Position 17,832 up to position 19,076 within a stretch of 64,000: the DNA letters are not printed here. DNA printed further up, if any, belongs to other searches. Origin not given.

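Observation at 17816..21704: Four-gene cargo cassette in the rexAB-equivalent slot between the repressor gene and the PL-like promoter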

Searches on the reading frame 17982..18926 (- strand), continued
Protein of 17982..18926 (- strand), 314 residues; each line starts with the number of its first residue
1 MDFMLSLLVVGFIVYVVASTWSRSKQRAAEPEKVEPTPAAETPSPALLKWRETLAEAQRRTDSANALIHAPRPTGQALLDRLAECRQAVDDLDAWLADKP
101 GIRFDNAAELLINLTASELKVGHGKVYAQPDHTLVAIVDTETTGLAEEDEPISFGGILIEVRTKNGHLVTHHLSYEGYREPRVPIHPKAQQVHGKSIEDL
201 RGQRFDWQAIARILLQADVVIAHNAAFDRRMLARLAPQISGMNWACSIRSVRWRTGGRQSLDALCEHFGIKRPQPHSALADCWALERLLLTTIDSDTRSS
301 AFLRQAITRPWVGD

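Call 36: find_encoding_contigs(protein=P0016, flank=7000, max_places=2)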
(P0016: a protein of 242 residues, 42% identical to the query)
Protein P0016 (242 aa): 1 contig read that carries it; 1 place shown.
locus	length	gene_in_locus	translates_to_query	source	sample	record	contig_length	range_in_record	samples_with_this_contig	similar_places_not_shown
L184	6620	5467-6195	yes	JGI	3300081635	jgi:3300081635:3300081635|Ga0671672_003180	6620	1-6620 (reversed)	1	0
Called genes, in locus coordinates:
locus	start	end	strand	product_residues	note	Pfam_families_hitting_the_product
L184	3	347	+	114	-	?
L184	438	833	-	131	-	PF06530:Phage_antitermQ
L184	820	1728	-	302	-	PF13730:HTH_36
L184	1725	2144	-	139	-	-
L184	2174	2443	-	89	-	-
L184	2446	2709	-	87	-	-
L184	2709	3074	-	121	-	PF13560:HTH_31 (weak)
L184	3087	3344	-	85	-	-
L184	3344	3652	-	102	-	-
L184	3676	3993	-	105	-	-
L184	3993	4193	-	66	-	-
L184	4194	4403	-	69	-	PF13744:HTH_37 (weak), PF01381:HTH_3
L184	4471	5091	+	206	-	PF12844:HTH_19, PF13560:HTH_31, PF01381:HTH_3, PF00717:Peptidase_S24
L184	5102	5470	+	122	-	-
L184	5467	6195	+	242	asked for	PF00929:RNase_T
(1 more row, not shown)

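Call 45: search_solved_structures(query=window:17982-18926:-, max_evalue=0.001)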
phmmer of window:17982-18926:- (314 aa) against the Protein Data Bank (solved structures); distinct sequences matched with E-value up to 0.001: 4.
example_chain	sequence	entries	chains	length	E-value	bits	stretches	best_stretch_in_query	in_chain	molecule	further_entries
2p1j_A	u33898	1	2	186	7.5e-07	32.2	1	133-291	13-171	DNA polymerase III polC-type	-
2gui_A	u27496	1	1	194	0.00034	23.5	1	136-294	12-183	DNA polymerase III epsilon subunit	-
4fzx_C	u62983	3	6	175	0.00037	23.4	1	137-294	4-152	Exodeoxyribonuclease 10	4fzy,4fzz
1j53_A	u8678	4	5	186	0.00041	23.2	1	136-292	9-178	DNA polymerase III, epsilon chain | DNA polymerase III epsilon subunit | DNA POLYMERASE III SUBUNIT EPSILON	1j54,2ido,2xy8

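Call 70: search_solved_structures(query=A1, max_evalue=0.01)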
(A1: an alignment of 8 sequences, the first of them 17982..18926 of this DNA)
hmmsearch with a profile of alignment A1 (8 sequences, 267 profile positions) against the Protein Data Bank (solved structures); distinct sequences matched with E-value up to 0.01: 11.
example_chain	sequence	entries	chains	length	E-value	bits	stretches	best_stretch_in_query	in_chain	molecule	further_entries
2p1j_A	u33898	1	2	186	2.4e-18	69.8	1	55-213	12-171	DNA polymerase III polC-type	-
2gui_A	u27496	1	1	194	1.5e-11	47.5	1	57-219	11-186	DNA polymerase III epsilon subunit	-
1j53_A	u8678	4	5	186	2.1e-11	47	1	58-218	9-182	DNA polymerase III, epsilon chain | DNA polymerase III epsilon subunit | DNA POLYMERASE III SUBUNIT EPSILON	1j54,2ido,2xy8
4fzx_C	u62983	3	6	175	3.6e-11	46.2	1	58-212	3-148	Exodeoxyribonuclease 10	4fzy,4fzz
5fku_D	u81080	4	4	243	5.6e-11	45.6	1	58-216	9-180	DNA POLYMERASE III SUBUNIT EPSILON | DNA POLYMERASE III EPSILON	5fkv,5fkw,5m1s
9qpc_A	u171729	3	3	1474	1.1e-05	28.3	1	47-206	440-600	DNA polymerase III PolC-type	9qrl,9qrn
9l8b_A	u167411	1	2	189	3.5e-05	26.6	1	89-209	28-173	exodeoxyribonuclease III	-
2is3_A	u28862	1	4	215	0.00064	22.5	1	59-205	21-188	Ribonuclease T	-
3nh0_A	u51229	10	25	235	0.00085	22.1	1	59-205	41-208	Ribonuclease T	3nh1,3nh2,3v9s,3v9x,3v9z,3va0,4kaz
8zef_A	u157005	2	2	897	0.0012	21.6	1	55-212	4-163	3'-5' exonuclease DinG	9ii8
3ngy_A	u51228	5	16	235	0.0019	20.9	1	59-205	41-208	Ribonuclease T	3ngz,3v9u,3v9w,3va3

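Call 90: search_protein_families(library=ncbifam, proteins=[window:17982-18926:-], max_evalue=0.001)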
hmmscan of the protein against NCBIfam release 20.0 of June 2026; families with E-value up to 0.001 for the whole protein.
window:17982-18926:- (314 aa): 18 families
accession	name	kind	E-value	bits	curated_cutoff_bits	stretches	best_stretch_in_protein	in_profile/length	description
NF006615.0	PRK09182.1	subfamily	1.2e-31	109.6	207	1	132-297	49-215/307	3'-5' exonuclease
TIGR01406.1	dnaQ_proteo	equivalog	1.4e-14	54.3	222.7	1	137-291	4-167/231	DNA polymerase III subunit epsilon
NF004316.1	PRK05711.1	equivalog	7.5e-12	45.4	196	1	137-286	5-163/234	DNA polymerase III subunit epsilon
NF005906.0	PRK07883.1-4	equivalog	1.2e-10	40.4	495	1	136-294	9-169/563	DEDD exonuclease domain-containing protein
NF004719.0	PRK06063.1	equivalog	1.4e-10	40.6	389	1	131-297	14-181/331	DEDDh family exonuclease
NF005927.0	PRK07942.1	subfamily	2.4e-10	40.5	186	1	133-289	7-173/232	DNA polymerase III subunit epsilon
NF005836.0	PRK07740.1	equivalog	4.8e-08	32.7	261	1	135-293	61-223/244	hypothetical protein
NF005937.0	PRK07983.1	equivalog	1.5e-07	30.8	202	1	137-295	4-153/220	exodeoxyribonuclease X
TIGR01407.1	dinG_rel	hypoth_equivalog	5.9e-07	28.1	547.7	1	136-291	3-160/889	putative DnaQ family exonuclease/DinG family helicase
TIGR01405.1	polC_Gram_pos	equivalog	8.8e-07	27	1043.45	1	135-294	191-352/1211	DNA polymerase III subunit alpha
NF001688.0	PRK00448.1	equivalog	1.6e-06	26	873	1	135-294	425-586/1445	PolC-type DNA polymerase III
NF004844.0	PRK06195.1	equivalog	2.7e-06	27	373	1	161-293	24-161/309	DNA polymerase III subunit epsilon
TIGR00573.1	dnaq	subfamily_domain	3.3e-05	23.5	71.5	1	138-297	12-178/217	exonuclease, DNA polymerase III, epsilon subunit family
NF004963.0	PRK06309.1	equivalog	4.3e-05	23.3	245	1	137-294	6-164/232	DNA polymerase III subunit epsilon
NF005981.0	PRK08074.1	equivalog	6.1e-05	21.2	789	1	137-293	7-166/931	ATP-dependent DNA helicase DinG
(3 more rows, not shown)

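Call 103: predict_structure(alignment_id=A1)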
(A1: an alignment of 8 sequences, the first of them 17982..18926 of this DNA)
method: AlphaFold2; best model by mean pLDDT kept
length: 314 residues; sequences in the alignment: 8
mean_pLDDT: 76.5   pTM: 0.68
mean pLDDT of the five models: 76.5, 76.2, 73.3, 70.6, 70.5
residues with pLDDT >= 90: 87; 70-90: 110; 50-70: 101; < 50: 16
segments of 3 or more residues with pLDDT < 50: 29-42
pLDDT, mean of each block of 10 residues (from residue 1): 62 75 53 42 61 70 63 64 70 67 60 67 60 94 91 95 90 93 92 89 86 90 92 83 85 65 88 87 93 64 85 66
secondary structure, 60 per line:
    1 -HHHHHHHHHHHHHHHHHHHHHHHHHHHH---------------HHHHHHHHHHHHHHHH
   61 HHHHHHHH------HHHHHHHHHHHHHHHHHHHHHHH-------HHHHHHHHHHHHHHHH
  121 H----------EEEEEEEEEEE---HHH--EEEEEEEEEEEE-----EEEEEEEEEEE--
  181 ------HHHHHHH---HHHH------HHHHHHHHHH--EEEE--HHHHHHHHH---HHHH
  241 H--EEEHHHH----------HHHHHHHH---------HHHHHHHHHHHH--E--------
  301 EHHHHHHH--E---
elements in order: H2-29 H45-68 H75-97 H105-121 E132-142 E151-162 E168-178 H187-193 H197-200 H207-216 E219-222 H225-233 H237-241 E244-246 H247-250 H261-268 H278-289 H302-308

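Call 105: fold_search(model_id=the predicted structure, library=pdb)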
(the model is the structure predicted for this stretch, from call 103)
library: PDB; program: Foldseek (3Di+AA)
matches with E <= 10: 416; with E <= 0.001: 140
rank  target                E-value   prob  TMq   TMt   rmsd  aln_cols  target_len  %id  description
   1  2ido_C                2.4e-09  1.00  0.42  0.71   4.3       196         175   23  Structure of the E. coli Pol III epsilon-Hot proofreading complex (released 2006-11-14)
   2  2gui                  4.1e-09  1.00  0.42  0.70   4.2       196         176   24  Structure and Function of Cyclized Versions of the Proofreading Exonuclease Subunit of E. coli DNA Polymerase III (released 2007-03-13)
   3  1j53                  1.5e-08  1.00  0.41  0.70   4.1       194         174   23  Structure of the N-terminal Exonuclease Domain of the Epsilon Subunit of E.coli DNA Polymerase III at pH 8.5 (released 2002-10-16)
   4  2ido_A                1.7e-08  1.00  0.41  0.71   3.5       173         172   26  Structure of the E. coli Pol III epsilon-Hot proofreading complex (released 2006-11-14)
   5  9qpc_A                2.3e-08  1.00  0.42  0.12  16.5       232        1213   17  DNA polymerase with inhibitor (released 2025-09-24)
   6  9qrn_A                2.7e-08  1.00  0.42  0.13  16.5       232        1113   17  DNA polymerase without DNA or inhibitor (released 2025-09-24)
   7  4fzx_C                6.9e-08  1.00  0.39  0.69   3.2       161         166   24  Exonuclease X in complex with 3' overhanging duplex DNA (released 2013-07-03)
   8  8zef_A                1.2e-07  1.00  0.41  0.15   3.6       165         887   21  Crystal structure of Staphylococcus aureus DinG protein in complex with ssDNA and Ca2+ (released 2025-05-21)
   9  8h2f                  1.8e-07  1.00  0.40  0.70   3.6       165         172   18  Crystal structure of DnaQ domain in complex witn TMP of Streptococcus thermophilus strain DGCC 7710 (released 2023-09-13)
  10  4fzy_A                2.4e-07  1.00  0.37  0.66   3.5       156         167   25  Exonuclease X in complex with 12bp blunt-ended dsDNA (released 2013-07-03)
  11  3va0_A                2.6e-07  1.00  0.40  0.58   4.6       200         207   19  Crystal structure of RNase T in complex with a di-nucleotide product (GG) with one Mg in the active site (released 2012-07-11)
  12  3v9x_B                3.5e-07  1.00  0.41  0.58   4.4       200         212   18  Crystal structure of RNase T in complex with a preferred ssDNA (AAA) with two Mg in the active site (released 2012-07-11)
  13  8h18                  3.7e-07  1.00  0.40  0.70   3.6       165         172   18  Crystal structure of DnaQ domain of Streptococcus thermophilus strain DGCC 7710 (released 2023-09-13)
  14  3v9u_D                4.4e-07  1.00  0.41  0.58   4.6       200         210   18  Crystal structure of RNase T in complex with a preferred ssDNA (AAT) with two Mg in the active site (released 2012-07-11)
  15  3ngy_A                5.2e-07  1.00  0.41  0.60   4.3       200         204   19  Crystal structure of RNase T (E92G mutant) (released 2011-02-16)
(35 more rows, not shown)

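Call 106: search_protein_families(library=pfam, proteins=[L010:5517-5954:+], max_evalue=0.001)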
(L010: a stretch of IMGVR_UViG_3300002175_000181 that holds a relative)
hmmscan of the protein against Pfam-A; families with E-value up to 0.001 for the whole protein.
L010:5517-5954:+ (145 aa): 0 families
